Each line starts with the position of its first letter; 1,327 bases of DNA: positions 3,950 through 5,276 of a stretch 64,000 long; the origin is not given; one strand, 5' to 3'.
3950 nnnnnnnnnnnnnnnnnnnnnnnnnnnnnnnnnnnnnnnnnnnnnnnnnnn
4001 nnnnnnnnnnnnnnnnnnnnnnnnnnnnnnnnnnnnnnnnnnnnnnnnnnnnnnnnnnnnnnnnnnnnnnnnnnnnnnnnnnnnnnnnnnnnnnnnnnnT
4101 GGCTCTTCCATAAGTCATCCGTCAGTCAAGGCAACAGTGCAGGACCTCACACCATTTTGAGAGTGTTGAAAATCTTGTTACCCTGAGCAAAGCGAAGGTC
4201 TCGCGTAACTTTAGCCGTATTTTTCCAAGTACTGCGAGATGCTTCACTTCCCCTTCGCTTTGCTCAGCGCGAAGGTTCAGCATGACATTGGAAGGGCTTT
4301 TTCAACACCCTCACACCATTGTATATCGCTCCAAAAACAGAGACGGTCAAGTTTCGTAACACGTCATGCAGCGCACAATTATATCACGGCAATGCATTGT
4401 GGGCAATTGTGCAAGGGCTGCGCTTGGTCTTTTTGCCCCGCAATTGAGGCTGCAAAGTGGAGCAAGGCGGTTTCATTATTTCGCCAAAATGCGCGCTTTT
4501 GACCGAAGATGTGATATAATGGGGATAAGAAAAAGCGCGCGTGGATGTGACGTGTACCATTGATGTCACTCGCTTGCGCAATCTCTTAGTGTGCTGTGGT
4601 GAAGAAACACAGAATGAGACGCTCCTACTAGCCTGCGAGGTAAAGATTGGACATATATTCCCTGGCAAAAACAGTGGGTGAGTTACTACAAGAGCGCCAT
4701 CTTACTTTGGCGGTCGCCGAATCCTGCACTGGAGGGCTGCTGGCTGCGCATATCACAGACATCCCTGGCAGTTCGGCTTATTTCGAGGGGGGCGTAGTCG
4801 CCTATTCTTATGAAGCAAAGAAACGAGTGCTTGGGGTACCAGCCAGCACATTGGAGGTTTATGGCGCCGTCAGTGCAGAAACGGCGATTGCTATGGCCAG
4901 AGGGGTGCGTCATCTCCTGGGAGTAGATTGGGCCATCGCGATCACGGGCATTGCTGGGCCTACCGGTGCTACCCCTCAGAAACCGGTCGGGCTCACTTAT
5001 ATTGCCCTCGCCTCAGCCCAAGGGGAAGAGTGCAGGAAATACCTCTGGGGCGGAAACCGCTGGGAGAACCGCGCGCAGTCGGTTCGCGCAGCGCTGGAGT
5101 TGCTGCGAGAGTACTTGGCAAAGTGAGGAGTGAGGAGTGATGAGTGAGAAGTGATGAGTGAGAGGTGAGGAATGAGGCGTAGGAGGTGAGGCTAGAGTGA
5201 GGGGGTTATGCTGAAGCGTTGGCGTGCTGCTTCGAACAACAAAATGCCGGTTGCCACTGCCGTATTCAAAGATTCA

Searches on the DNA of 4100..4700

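Call 38: search_rna_families(source=window, start=4100, end=4700, threshold=evalue, max_evalue=10)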
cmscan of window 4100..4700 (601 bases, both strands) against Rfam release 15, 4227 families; matches with E-value up to 10: 3.
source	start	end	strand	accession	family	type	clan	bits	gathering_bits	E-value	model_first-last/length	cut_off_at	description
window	4433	4487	-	RF00533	snoMe18S-Gm1358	Gene; snRNA; snoRNA; CD-box;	-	16.8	50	3.1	1-79/79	no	Small nucleolar RNA Me18S-Gm1358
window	4185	4265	-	RF03694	mir-266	Gene; miRNA;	-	15.9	80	4.1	1-83/83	no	mir-266 microRNA precursor family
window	4262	4313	-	RF01128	sR43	Gene; snRNA; snoRNA; CD-box;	-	13.3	45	0.95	1-56/56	no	Small nucleolar RNA sR42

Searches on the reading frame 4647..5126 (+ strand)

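Call 73: search_protein_families(library=pfam, proteins=[window:4647-5126:+])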
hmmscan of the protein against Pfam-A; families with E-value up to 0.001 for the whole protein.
window:4647-5126:+ (159 aa): 1 family
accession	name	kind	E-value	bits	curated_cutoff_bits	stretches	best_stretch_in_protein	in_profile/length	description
PF02464.23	CinA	-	3.8e-62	208.9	23.5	1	5-157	3-155/155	Competence-damaged protein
